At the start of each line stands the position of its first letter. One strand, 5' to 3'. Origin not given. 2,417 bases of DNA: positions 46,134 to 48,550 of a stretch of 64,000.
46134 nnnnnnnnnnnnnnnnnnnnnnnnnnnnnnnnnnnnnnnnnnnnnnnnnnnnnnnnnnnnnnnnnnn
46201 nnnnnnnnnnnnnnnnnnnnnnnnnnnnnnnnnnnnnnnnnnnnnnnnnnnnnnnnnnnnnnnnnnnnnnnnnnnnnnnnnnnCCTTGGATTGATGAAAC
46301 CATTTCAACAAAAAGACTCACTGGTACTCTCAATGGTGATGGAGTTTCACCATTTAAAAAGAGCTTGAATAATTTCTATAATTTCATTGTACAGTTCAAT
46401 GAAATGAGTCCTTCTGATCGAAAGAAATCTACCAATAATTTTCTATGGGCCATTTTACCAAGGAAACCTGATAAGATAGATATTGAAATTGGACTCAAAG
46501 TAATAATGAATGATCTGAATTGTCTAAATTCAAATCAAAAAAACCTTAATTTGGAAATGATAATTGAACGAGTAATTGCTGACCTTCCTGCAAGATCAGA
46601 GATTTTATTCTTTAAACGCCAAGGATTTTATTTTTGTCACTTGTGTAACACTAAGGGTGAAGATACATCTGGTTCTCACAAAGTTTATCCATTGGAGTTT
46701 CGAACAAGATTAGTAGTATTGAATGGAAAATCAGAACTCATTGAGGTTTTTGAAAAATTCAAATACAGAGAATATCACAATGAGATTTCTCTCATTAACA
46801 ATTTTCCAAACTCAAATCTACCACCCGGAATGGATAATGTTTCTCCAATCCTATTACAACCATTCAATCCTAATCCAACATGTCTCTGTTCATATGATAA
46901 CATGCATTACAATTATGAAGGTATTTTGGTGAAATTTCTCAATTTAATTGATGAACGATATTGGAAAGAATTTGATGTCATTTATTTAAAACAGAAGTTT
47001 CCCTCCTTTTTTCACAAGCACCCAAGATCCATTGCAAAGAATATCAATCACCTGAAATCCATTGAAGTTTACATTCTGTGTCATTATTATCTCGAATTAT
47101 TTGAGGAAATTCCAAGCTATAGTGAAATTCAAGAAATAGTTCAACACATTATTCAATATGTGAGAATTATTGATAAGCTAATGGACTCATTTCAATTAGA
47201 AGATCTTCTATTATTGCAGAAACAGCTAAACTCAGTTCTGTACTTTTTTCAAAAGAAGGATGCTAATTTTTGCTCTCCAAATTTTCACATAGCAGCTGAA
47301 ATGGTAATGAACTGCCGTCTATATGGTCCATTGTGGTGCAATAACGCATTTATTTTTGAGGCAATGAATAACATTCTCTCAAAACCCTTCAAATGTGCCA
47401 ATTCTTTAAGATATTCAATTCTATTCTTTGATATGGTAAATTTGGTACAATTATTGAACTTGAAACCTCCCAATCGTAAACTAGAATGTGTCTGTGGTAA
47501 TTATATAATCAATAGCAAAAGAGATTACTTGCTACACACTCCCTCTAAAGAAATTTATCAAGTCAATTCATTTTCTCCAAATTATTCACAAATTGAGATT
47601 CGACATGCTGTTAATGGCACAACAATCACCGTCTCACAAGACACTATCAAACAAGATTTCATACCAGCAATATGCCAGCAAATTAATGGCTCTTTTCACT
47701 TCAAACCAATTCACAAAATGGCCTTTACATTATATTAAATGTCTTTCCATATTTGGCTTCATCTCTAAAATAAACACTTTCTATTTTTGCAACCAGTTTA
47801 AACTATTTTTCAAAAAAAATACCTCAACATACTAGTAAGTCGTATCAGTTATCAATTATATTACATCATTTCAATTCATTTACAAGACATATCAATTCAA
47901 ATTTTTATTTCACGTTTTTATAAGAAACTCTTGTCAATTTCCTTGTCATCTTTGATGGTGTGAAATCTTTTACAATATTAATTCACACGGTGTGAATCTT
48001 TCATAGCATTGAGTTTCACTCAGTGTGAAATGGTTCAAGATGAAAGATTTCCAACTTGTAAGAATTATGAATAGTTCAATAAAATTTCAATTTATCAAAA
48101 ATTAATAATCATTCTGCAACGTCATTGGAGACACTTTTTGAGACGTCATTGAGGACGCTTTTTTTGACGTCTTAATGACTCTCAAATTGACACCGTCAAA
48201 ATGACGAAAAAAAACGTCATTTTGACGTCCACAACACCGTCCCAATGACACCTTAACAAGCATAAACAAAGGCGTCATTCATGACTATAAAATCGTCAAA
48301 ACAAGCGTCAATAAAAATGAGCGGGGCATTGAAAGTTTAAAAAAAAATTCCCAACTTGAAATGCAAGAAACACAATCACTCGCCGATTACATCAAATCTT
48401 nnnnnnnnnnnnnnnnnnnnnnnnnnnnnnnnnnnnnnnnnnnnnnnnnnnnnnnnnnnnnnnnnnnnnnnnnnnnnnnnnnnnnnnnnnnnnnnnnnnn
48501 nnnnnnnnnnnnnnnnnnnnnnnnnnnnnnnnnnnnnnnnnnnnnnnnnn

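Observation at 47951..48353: P450 gene preceded by two dense motif arrays: GTGTGAA palindromes and about 12 TGACG/CRE half-sites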

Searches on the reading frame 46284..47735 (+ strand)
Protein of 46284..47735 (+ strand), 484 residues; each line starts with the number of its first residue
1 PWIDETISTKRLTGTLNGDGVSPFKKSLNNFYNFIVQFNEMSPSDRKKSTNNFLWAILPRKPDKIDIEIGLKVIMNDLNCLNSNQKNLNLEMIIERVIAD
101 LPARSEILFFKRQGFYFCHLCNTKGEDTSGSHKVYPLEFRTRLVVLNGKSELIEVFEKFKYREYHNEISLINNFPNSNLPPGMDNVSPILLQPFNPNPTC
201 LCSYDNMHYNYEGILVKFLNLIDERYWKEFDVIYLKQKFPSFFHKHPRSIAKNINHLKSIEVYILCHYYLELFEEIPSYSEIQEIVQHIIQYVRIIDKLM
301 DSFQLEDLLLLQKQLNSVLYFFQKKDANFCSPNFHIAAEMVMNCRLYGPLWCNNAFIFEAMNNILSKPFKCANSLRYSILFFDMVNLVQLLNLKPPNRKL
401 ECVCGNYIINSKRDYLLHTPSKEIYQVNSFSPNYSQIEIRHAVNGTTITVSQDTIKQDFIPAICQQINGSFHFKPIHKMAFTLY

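Call 9: search_protein_families(library=pfam, proteins=[window:46284-47735:+], max_evalue=0.01)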
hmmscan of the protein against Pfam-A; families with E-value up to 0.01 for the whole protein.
window:46284-47735:+ (484 aa): 0 families

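Call 11: find_homologous_proteins(query=window:46284-47735:+)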
Query window:46284-47735:+ (484 aa): 6 proteins with E <= 0.001 among 3479 candidates.
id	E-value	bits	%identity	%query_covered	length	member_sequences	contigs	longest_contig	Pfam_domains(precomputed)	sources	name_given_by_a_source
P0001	0.0e+0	1109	100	100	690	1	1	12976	-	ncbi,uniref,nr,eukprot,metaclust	ncbi:predicted protein [Naegleria gruberi]|uniref:Predicted protein n=1 Tax=Naegleria gruberi TaxID=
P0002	6.5e-129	449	43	100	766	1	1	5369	-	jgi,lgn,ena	-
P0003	3.8e-106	374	42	96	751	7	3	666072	-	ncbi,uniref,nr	ncbi:hypothetical protein C9374_004752 [Naegleria lovaniensis]|uniref:Uncharacterized protein n=1 Ta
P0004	5.8e-78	281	43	71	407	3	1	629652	-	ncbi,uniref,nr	ncbi:hypothetical protein C9374_005589 [Naegleria lovaniensis]|uniref:Uncharacterized protein n=1 Ta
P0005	3.6e-44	169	39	46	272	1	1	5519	-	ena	-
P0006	4.7e-37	146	40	45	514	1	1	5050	-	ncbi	-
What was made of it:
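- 46284..47738 (+): C-terminal 484 codons plus stop of a CMC-superfamily (tnp2 / DUF1258-like) DDE transposase. Call 11 (near-identical to P0001: reported as 100%, but two substitutions were read by eye in the 484 aa).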

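Call 17: find_encoding_contigs(protein=P0001, flank=10000, max_places=6)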
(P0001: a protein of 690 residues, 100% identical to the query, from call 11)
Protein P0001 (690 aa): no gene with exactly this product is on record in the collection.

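Call 19: find_encoding_contigs(protein=P0002, flank=10000, max_places=6)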
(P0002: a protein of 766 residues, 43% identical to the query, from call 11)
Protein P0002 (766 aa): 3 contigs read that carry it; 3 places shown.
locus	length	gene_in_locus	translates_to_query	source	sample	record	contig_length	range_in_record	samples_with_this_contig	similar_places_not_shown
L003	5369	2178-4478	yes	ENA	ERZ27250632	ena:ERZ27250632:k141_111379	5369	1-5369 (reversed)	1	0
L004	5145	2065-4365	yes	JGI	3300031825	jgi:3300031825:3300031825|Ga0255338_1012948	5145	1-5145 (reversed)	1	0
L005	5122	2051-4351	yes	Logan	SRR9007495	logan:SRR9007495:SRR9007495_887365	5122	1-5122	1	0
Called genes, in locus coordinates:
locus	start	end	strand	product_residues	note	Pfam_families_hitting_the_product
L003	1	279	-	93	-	?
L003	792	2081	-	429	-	-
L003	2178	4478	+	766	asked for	-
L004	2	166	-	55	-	?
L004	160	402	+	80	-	-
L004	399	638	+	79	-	-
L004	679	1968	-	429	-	-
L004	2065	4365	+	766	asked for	-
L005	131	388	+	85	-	-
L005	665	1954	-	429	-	-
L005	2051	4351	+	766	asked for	-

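Call 20: search_protein_families(library=pfam, proteins=[P0001, P0002, P0003, L003:792-2081:-], max_evalue=10)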
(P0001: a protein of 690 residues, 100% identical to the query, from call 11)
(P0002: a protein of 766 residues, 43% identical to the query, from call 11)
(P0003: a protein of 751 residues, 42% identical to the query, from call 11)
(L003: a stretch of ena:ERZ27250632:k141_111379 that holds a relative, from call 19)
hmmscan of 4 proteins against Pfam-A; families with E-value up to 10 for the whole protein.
P0001 (690 aa): 3 families
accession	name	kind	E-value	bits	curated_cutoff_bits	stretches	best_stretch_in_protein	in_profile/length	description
PF02992.20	Transposase_21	-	0.006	16.2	28.6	1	218-334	30-158/213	Transposase family tnp2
PF21927.1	McpB_HAMP_2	-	0.012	16.1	27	1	201-221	15-35/49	Methyl-accepting chemotaxis protein McpB, second HAMP domain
PF23305.1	DUF7082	-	0.068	13.4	27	1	226-268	109-151/155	Domain of unknown function (DUF7082)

P0002 (766 aa): 1 family
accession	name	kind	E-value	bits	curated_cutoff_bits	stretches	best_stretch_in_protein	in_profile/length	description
PF08792.16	A2L_zn_ribbon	-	0.17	12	22.9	1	381-398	11-28/33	A2L zinc ribbon domain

P0003 (751 aa): 6 families
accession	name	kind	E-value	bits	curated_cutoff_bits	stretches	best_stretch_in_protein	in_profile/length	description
PF14569.12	zf-UDP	-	0.05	14.1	27.1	1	204-236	32-64/78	Zinc-binding RING-finger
PF23455.1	DUF7129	-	0.18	12.1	30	1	210-234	14-39/45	Domain of unknown function (DUF7129)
PF08792.16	A2L_zn_ribbon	-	0.71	10.1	22.9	1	388-402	14-28/33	A2L zinc ribbon domain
PF17032.10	Zn_ribbon_15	-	0.97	10.7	28.9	1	199-239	29-69/73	zinc-ribbon family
PF08772.16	Zn_ribbon_NOB1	-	1.1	9.9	24.9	1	207-230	8-31/72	Nin one binding (NOB1) Zn-ribbon like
PF13248.11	Zn_ribbon_3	-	4.4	7.3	27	1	221-230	15-24/26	zinc-ribbon domain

L003:792-2081:- (429 aa): 0 families
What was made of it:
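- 46284..47738 (+): Call 20 (Transposase_21, E = 0.006).
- On CMC (CACTA/EnSpm-Mirage-Chapaev) DNA transposons: The direct match of P0001 is sub-threshold (E = 0.006, 16.2 bits; call 20), so the link is transitive.
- The direct Pfam match of the Naegleria protein is below threshold (16.2 bits against 28.6; call 20).
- Tried and rejected: The L003 second ORF gave nothing at E <= 10 (call 20).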

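Call 23: find_encoding_contigs(protein=P0003, flank=6000, max_places=6)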
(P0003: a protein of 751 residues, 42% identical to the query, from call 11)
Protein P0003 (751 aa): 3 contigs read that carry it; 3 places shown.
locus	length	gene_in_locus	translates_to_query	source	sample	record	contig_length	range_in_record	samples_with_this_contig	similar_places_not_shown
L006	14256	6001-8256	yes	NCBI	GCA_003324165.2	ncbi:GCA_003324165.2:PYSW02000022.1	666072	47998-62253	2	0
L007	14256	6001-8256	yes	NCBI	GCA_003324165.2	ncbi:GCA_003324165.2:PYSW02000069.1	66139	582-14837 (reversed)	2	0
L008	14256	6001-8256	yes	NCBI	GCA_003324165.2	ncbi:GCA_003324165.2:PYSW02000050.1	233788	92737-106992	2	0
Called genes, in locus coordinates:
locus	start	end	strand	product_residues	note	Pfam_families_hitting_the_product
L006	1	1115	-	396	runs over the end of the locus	PF22586:ANCHR-like_BBOX (faint), PF00643:zf-B_box (weak)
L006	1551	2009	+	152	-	-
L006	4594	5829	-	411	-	-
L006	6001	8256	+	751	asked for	-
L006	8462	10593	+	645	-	PF00307:CH, PF00169:PH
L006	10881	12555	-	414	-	-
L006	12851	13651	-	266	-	PF03937:Sdh5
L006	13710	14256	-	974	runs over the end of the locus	PF00071:Ras (faint), PF01926:MMR_HSR1 (weak)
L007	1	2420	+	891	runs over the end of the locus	PF03936:Terpene_synth_C (faint), PF19086:Terpene_syn_C_2, PF00487:FA_desaturase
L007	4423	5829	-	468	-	-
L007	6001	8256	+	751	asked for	-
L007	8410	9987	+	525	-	PF20703:nSTAND1 (weak), PF01637:ATPase_2, PF13401:AAA_22, PF09848:SLFN-g3_helicase (weak)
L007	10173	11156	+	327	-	PF00106:adh_short, PF08659:KR (faint), PF13561:adh_short_C2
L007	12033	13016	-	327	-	PF00106:adh_short, PF08659:KR (faint), PF13561:adh_short_C2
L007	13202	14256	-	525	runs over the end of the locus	PF20703:nSTAND1 (weak), PF01637:ATPase_2, PF13401:AAA_22, PF09848:SLFN-g3_helicase (weak)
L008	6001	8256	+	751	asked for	-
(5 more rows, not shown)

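Call 24: find_encoding_contigs(protein=P0004, flank=6000, max_places=4)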
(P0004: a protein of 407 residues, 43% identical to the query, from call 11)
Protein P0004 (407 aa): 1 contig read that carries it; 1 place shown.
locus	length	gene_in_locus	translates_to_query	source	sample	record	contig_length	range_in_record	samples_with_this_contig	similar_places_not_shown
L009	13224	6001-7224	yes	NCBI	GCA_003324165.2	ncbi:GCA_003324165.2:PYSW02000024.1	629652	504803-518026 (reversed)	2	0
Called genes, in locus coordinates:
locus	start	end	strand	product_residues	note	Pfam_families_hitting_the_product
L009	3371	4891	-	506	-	-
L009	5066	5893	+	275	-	-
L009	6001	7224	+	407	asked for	-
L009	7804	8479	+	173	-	PF00043:GST_C (faint), PF14497:GST_C_3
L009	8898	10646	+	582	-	PF04577:Glyco_transf_61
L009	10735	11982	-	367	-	PF19327:Ap4A_phos_N, PF01230:HIT (weak), PF09830:ATP_transf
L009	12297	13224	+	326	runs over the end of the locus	-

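Call 33: find_related_loci(query=A2, collection=metagenome_contigs, flank=6000)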
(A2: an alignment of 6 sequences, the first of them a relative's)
Query A2 (690 aa) in metagenome_contigs; peptide patterns used: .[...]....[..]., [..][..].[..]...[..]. (x = any residue, [..] = any of these).
158 stretches matched a pattern; 1 encode a relative of the query (tblastn E <= 1e-3); 1 distinct loci.
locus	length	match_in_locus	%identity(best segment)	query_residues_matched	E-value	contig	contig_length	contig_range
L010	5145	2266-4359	40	13-689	1e-170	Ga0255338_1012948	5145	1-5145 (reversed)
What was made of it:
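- Tried and rejected: The scan for more family members returned only the JGI contig already in hand (call 33).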

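Call 34: search_protein_representatives(alignment_id=A2)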
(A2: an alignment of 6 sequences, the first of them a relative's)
Query: 6 sequences, 739 profile positions. Proteins with E-value up to 0.001 (for the whole library): 1491; up to 1e-10: 434; up to 1e-30: 18. The best 150 are listed.
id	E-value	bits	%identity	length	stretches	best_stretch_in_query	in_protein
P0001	0.0e+00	1080.5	-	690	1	64-739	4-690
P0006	2.5e-210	717.1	-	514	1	2-492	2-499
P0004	1.7e-206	704.4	-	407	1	345-739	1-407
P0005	5.2e-128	445.0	-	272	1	228-502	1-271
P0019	6.5e-116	404.9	-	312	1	440-738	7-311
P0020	1.6e-68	248.2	-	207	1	545-739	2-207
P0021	3.4e-68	247.2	-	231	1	514-737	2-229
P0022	3.8e-65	237.1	-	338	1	42-334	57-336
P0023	1.6e-45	172.2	-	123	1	523-644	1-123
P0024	4.9e-41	157.4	-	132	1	605-739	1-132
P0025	1.5e-40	155.7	-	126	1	556-669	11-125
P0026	5.1e-38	147.4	-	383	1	52-396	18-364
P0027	4.5e-37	144.3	-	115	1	569-667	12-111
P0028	5.2e-37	144.1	-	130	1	591-703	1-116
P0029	1.0e-35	139.8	-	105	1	378-480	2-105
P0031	1.7e-32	129.2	-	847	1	54-626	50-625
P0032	3.4e-31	124.9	-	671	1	85-680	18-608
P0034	4.9e-30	121.0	-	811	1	45-624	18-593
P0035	7.3e-30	120.4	-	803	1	30-634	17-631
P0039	2.6e-29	118.7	-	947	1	74-625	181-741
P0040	7.2e-29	117.2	-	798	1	71-632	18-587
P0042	1.5e-27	112.8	-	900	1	57-631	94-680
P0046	5.2e-25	104.4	-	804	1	76-685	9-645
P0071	4.2e-22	94.8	-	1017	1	74-635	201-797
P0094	1.5e-20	89.7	-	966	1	37-635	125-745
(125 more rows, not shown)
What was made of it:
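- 46284..47738 (+): Call 34 (1491 profile hits).
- On CMC (CACTA/EnSpm-Mirage-Chapaev) DNA transposons: A family profile finds 1491 relatives, 434 at E <= 1e-10 (call 34).
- A profile of the family finds 1491 relatives (call 34).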

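Call 35: search_protein_families(library=pfam, proteins=[P0031, P0032, P0034, P0035, P0039, P0040, P0042, P0046, P0071, P0094], max_evalue=0.001)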
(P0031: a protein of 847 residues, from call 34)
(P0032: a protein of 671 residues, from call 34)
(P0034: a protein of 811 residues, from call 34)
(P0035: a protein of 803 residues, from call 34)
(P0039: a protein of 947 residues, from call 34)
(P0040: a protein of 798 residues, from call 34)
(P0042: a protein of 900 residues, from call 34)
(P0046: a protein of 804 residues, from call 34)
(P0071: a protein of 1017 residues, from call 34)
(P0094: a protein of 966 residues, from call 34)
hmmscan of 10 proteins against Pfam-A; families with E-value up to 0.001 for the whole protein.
P0031 (847 aa): 2 families
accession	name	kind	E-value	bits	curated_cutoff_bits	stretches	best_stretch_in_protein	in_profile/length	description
PF02992.20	Transposase_21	-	8.3e-10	38.7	28.6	1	244-393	9-164/213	Transposase family tnp2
PF06869.18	DUF1258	-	2.7e-09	37.4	33.1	1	165-388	6-217/253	Protein of unknown function (DUF1258)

P0032 (671 aa): 2 families
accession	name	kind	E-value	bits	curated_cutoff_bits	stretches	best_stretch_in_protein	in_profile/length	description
PF06869.18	DUF1258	-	2.1e-09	37.7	33.1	1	112-233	15-128/253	Protein of unknown function (DUF1258)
PF02992.20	Transposase_21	-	0.00011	21.9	28.6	0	185-233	10-63/213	Transposase family tnp2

P0034 (811 aa): 2 families
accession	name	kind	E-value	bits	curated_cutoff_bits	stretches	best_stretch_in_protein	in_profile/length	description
PF02992.20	Transposase_21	-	6.6e-12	45.5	28.6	1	227-390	17-185/213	Transposase family tnp2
PF06869.18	DUF1258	-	1.7e-06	28.2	33.1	1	149-364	14-217/253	Protein of unknown function (DUF1258)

P0035 (803 aa): 2 families
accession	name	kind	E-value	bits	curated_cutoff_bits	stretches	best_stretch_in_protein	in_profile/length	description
PF06869.18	DUF1258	-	3.1e-08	33.9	33.1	1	171-394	17-224/253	Protein of unknown function (DUF1258)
PF02992.20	Transposase_21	-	5e-08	32.9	28.6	1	259-417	30-186/213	Transposase family tnp2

P0039 (947 aa): 2 families
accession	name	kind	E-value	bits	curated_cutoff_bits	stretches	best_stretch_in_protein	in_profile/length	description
PF06869.18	DUF1258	-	2.5e-14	53.8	33.1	1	280-504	6-217/253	Protein of unknown function (DUF1258)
PF02992.20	Transposase_21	-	2.8e-08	33.6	28.6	1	361-497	9-152/213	Transposase family tnp2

P0040 (798 aa): 2 families
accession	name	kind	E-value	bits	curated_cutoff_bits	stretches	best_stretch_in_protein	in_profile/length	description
PF02992.20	Transposase_21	-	6.5e-11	42.3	28.6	1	231-348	35-157/213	Transposase family tnp2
PF06869.18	DUF1258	-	2.4e-08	34.2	33.1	1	129-346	8-213/253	Protein of unknown function (DUF1258)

P0042 (900 aa): 2 families
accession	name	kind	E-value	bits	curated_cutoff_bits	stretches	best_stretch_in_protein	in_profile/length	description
PF06869.18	DUF1258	-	3e-06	27.4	33.1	1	225-438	14-213/253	Protein of unknown function (DUF1258)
PF02992.20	Transposase_21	-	5.1e-06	26.3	28.6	1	299-440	9-157/213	Transposase family tnp2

P0046 (804 aa): 2 families
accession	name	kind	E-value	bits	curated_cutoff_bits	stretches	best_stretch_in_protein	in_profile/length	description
PF02992.20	Transposase_21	-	1.4e-09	37.9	28.6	1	219-365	29-178/213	Transposase family tnp2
PF06869.18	DUF1258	-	1.4e-07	31.7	33.1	1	117-337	4-209/253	Protein of unknown function (DUF1258)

P0071 (1017 aa): 2 families
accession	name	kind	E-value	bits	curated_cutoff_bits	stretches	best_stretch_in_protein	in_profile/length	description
PF02992.20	Transposase_21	-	5.8e-08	32.6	28.6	1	433-551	34-157/213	Transposase family tnp2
PF06869.18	DUF1258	-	5.8e-06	26.4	33.1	1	332-553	12-217/253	Protein of unknown function (DUF1258)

P0094 (966 aa): 2 families
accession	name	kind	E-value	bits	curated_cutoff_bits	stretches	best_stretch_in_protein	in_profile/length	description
PF02992.20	Transposase_21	-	1.5e-10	41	28.6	1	371-502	28-164/213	Transposase family tnp2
PF06869.18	DUF1258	-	1e-08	35.5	33.1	1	350-500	73-220/253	Protein of unknown function (DUF1258)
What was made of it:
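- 46284..47738 (+): Call 35 (10 of 10 distant hits scanned match Transposase_21 and DUF1258 at E <= 0.001; 8 of 10 reach the Transposase_21 gathering score).
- On CMC (CACTA/EnSpm-Mirage-Chapaev) DNA transposons: Ten of 10 distant hits scanned match Transposase_21 at E <= 0.001 (1e-4 to 7e-12), and 8 of the 10 reach its gathering score (call 35).
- Closest known: Mirage elements. Same: Distant relatives of the Naegleria transposase match Pfam DUF1258, a Caenorhabditis family, along with Transposase_21 (call 35).
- All 10 distant ones scanned match Pfam Transposase_21 (tnp2) and DUF1258 at E <= 0.001, and 8 of 10 reach the Transposase_21 gathering score (call 35).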

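Call 44: find_encoding_contigs(protein=P0006, flank=6000, max_places=4)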
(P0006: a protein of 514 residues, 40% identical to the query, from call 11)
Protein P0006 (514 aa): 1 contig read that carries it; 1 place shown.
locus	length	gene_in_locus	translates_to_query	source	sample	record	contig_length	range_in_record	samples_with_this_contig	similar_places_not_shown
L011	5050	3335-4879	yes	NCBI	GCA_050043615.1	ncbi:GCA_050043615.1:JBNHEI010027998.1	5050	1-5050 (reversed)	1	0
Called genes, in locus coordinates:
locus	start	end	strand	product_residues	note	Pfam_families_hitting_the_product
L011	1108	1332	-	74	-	-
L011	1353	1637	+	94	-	-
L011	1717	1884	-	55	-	-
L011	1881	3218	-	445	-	-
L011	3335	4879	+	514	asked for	-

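Call 45: find_encoding_contigs(protein=P0005, flank=6000, max_places=4)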
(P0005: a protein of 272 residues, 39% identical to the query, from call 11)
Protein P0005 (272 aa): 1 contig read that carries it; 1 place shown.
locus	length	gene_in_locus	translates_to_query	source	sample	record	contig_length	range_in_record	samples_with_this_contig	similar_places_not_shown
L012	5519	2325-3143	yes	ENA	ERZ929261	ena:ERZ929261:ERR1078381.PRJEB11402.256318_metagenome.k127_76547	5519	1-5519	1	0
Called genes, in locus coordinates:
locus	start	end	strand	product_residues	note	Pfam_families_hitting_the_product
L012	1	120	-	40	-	?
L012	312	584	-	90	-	-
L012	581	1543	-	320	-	-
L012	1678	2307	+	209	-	-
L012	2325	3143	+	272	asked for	-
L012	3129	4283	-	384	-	-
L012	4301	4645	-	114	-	-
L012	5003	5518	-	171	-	?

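Call 52: predict_structure(alignment_id=A2)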
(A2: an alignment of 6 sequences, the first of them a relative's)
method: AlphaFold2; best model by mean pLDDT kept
length: 690 residues; sequences in the alignment: 6
mean_pLDDT: 42.6   pTM: 0.26
mean pLDDT of the five models: 42.6, 41.7, 39.9, 39.6, 38.1
residues with pLDDT >= 90: 7; 70-90: 43; 50-70: 91; < 50: 549
segments of 3 or more residues with pLDDT < 50: 1-57, 68-91, 93-95, 100-102, 105-215, 217-368, 383-483, 506-510, 533-613, 683-690
pLDDT, mean of each block of 10 residues (from residue 1): 28 25 25 26 30 48 51 34 42 48 45 39 35 43 41 33 36 41 40 36 45 44 38 36 43 35 36 43 40 43 32 28 27 39 33 41 43 60 47 41 30 33 36 37 31 29 35 41 52 58 48 62 62 44 45 38 41 32 28 31 28 54 83 79 85 85 73 60 43
secondary structure, 60 per line:
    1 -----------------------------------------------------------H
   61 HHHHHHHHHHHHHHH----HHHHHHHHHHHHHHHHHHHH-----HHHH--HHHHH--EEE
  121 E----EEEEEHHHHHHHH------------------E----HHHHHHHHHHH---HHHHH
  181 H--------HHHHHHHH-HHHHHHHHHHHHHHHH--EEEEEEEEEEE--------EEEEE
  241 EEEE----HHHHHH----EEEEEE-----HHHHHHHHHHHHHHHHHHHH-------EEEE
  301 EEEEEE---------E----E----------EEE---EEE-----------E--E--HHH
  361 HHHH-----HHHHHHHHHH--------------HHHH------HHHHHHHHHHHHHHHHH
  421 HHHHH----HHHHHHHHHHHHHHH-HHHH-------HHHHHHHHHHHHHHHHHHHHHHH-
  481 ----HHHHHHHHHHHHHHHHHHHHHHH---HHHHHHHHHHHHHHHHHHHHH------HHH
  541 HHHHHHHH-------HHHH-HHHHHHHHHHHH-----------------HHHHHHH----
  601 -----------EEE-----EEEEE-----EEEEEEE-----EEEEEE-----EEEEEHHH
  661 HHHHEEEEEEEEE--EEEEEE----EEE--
elements in order (helices of 4 or more, strands of 3 or more residues): H60-75 H80-99 H105-108 H111-115 E118-121 E126-130 H131-138 H162-172 H176-181 H190-197 H199-214 E217-227 E236-244 H249-254 E259-264 H270-289 E297-306 E332-334 E338-340 H358-364 H370-379 H394-397 H404-425 H430-444 H446-449 H457-479 H485-507 H511-531 H538-548 H556-559 H561-572 H590-596 E612-614 E620-624 E630-636 E642-647 E653-657 H658-664 E665-673 E676-681 E686-688
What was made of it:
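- The AlphaFold model was too poor to test the fold (pLDDT 42.6; call 52).
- Tried and rejected: The AlphaFold2 model of the transposase from the 6-sequence alignment was poor (pLDDT 42.6, pTM 0.26; call 52), so I ran no fold search.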

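Call 63: find_homologous_proteins(query=L007:4423-5829:-, max_evalue=0.001)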
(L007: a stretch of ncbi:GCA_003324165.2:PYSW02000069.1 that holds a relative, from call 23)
Query L007:4423-5829:- (468 aa): 3 proteins with E <= 0.001 among 6181 candidates.
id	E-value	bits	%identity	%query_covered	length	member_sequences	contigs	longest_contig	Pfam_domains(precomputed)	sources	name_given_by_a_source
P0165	1.9e-273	925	94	100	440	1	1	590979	-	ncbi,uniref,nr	ncbi:hypothetical protein C9374_006471 [Naegleria lovaniensis]|uniref:Uncharacterized protein n=1 Ta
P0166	1.2e-269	913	99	90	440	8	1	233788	-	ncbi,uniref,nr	ncbi:hypothetical protein C9374_011720 [Naegleria lovaniensis]|uniref:Uncharacterized protein n=1 Ta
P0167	6.4e-132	459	93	49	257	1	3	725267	-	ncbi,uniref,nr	ncbi:hypothetical protein C9374_000625 [Naegleria lovaniensis]|uniref:Uncharacterized protein n=1 Ta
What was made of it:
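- Tried and rejected: The N. lovaniensis version has homologues only in N. lovaniensis (call 63), so the likely DNA-binding partner stays uncharacterised.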

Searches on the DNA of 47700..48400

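Call 60: search_rna_families(source=window, start=47700, end=48400, threshold=evalue, max_evalue=1)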
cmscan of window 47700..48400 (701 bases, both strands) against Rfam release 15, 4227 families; matches with E-value up to 1: 1.
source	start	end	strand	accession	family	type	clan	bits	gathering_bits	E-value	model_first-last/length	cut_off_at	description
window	48155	48258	-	RF02503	Atu_C9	Gene; sRNA;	-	11.9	40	0.9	1-192/192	no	Rhizobiales sRNA Atu_C9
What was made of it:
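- Tried and rejected: Rfam finds nothing in 47700-48400 except a chance hit at E = 0.9 (call 60).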
